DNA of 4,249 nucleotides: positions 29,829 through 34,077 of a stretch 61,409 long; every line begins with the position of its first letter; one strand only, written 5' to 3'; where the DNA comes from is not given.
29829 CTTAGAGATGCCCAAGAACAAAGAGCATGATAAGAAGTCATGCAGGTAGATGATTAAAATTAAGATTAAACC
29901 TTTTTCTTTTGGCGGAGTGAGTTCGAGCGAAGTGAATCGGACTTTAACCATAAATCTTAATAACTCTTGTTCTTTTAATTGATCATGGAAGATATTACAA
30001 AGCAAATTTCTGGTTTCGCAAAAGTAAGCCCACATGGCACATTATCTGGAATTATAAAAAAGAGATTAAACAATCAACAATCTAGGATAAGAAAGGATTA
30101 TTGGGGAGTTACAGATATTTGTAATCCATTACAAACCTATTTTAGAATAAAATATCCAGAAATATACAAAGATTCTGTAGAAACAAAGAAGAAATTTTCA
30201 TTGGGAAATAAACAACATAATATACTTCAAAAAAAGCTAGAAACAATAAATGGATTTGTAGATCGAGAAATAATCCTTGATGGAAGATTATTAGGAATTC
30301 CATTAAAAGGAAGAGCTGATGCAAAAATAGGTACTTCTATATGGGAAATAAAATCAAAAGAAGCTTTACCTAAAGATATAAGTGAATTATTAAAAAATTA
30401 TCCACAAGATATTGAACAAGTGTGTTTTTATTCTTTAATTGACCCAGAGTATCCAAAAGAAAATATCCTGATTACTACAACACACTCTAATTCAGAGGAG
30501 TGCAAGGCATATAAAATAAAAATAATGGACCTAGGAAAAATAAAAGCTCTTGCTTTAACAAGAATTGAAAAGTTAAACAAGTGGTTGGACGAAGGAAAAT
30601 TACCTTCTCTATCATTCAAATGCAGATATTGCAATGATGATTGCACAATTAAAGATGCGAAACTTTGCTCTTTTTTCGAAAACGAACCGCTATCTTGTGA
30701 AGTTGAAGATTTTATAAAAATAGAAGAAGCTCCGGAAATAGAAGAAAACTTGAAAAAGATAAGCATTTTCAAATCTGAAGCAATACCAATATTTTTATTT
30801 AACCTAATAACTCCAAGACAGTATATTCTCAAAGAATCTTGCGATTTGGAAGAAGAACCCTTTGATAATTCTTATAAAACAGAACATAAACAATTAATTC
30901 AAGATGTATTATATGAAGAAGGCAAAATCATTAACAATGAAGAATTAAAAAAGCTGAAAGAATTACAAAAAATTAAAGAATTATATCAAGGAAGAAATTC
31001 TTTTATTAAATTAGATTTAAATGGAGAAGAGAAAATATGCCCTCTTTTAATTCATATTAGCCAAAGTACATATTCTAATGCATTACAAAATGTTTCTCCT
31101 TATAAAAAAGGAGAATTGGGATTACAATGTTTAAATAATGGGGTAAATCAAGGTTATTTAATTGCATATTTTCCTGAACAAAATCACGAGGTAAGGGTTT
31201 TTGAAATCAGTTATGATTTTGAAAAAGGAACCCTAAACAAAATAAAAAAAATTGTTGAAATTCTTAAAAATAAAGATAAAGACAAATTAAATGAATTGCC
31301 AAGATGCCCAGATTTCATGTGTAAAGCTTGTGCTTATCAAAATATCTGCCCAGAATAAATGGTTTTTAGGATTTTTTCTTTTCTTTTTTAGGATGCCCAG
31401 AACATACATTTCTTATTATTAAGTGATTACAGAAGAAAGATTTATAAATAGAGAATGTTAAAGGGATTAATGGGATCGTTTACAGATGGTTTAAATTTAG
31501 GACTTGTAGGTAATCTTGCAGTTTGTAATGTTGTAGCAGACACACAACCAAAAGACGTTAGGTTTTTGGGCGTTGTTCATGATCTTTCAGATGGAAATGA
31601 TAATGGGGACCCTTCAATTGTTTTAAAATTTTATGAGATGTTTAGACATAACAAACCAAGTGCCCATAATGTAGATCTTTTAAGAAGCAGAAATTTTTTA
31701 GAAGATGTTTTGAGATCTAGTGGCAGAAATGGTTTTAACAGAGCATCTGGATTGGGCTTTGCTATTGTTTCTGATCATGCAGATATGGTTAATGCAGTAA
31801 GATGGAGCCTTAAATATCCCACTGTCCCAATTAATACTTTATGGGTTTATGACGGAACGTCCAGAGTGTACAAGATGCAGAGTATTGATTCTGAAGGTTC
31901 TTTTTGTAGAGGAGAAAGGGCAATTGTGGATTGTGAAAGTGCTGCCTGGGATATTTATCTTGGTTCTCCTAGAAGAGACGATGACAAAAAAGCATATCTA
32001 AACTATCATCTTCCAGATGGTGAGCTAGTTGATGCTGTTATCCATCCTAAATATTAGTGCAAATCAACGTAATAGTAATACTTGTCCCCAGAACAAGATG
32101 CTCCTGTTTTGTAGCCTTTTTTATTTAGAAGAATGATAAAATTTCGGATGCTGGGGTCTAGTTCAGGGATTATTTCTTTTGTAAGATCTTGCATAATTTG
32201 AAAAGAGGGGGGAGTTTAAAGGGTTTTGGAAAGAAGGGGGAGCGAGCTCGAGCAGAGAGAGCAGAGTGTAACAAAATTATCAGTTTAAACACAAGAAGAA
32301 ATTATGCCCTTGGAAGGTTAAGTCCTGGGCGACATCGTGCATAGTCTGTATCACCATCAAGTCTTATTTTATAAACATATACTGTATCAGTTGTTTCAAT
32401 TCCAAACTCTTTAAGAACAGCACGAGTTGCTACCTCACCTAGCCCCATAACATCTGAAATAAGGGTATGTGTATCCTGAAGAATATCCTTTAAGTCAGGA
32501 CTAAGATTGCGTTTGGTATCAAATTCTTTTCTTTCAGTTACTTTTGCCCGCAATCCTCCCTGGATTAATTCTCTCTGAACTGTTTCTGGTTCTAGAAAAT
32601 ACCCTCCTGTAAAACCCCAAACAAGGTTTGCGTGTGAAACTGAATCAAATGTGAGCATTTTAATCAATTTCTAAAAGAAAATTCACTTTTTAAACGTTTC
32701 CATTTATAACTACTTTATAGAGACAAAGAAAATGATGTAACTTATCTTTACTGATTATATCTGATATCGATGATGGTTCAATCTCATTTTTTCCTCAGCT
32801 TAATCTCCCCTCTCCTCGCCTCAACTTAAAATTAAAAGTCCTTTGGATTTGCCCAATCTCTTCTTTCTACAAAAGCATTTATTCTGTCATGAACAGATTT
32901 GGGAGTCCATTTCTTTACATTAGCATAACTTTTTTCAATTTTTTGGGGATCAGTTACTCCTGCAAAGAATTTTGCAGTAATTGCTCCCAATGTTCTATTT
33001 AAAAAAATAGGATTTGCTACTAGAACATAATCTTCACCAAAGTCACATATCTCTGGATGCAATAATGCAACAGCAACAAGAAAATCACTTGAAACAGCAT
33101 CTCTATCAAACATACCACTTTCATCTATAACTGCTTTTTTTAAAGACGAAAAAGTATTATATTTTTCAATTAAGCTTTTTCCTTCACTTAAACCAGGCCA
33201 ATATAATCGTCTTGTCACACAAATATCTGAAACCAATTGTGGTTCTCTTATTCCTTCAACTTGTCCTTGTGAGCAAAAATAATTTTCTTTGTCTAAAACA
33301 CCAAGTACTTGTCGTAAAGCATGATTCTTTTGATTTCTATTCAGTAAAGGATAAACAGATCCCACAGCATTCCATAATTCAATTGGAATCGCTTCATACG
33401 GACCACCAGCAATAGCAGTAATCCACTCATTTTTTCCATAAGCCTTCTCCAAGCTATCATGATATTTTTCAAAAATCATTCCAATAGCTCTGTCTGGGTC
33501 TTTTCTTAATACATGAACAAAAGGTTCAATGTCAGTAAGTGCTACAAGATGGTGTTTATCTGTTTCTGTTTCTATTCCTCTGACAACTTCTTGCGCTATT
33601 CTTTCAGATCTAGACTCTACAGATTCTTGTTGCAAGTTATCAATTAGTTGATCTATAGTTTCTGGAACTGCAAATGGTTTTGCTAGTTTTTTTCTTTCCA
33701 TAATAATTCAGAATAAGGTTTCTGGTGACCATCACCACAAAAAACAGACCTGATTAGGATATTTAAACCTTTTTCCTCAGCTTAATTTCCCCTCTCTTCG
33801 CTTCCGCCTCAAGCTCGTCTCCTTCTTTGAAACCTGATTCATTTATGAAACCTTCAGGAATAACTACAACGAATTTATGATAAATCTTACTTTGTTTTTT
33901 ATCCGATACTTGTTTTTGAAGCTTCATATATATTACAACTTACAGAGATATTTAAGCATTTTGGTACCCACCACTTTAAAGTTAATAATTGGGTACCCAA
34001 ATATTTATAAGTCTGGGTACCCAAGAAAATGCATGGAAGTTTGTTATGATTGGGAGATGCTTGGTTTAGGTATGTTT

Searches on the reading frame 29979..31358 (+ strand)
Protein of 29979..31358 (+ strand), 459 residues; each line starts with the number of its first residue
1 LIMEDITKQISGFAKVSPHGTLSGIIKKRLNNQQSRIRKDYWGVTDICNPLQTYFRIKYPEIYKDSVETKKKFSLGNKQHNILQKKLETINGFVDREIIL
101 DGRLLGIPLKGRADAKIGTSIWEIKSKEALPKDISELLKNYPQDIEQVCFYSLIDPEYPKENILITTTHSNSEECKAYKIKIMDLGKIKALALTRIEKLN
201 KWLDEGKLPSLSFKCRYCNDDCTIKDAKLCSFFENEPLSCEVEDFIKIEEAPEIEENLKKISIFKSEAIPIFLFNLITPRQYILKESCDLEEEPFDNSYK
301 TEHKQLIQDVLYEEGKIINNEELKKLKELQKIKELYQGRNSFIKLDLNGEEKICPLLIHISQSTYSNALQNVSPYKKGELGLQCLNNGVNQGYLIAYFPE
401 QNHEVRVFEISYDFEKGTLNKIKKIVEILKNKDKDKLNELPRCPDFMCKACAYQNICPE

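Call 9: search_protein_families(library=pfam, proteins=[window:29979-31358:+], max_evalue=0.01)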
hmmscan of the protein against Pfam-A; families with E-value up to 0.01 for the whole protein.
window:29979-31358:+ (459 aa): 0 families

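Call 91: search_protein_families(library=padloc, proteins=[window:29979-31358:+], max_evalue=0.01)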
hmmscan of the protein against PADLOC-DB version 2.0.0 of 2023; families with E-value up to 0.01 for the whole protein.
window:29979-31358:+ (459 aa): 3 families
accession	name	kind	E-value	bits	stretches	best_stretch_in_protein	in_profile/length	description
PDLC01250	Cas4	-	1.6e-05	23.3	1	65-219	28-162/168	"CAS-I,CAS-II,CAS-III,CAS-IV,CAS-V,CAS-VI; acquisition_associated"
PDLC00943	Cas4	-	4.3e-05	21.5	0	55-218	18-172/180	CRISPR-associated protein Cas4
PDLC01447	Cas4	-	0.00023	19.6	0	301-458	34-158/161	"CAS-I,CAS-II,CAS-III,CAS-IV,CAS-V,CAS-VI; acquisition_associated"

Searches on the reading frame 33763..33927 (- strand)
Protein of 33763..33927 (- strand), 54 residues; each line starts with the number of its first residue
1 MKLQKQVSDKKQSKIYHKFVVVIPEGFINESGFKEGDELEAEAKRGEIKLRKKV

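Call 9: search_protein_families(library=pfam, proteins=[window:33763-33927:-], max_evalue=0.01)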
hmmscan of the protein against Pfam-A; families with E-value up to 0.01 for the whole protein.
window:33763-33927:- (54 aa): 1 family
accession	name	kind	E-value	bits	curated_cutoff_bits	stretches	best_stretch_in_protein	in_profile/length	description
PF04014.23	MazE_antitoxin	-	3.9e-07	30.4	24.7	1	18-53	7-43/48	Antidote-toxin recognition MazE, bacterial antitoxin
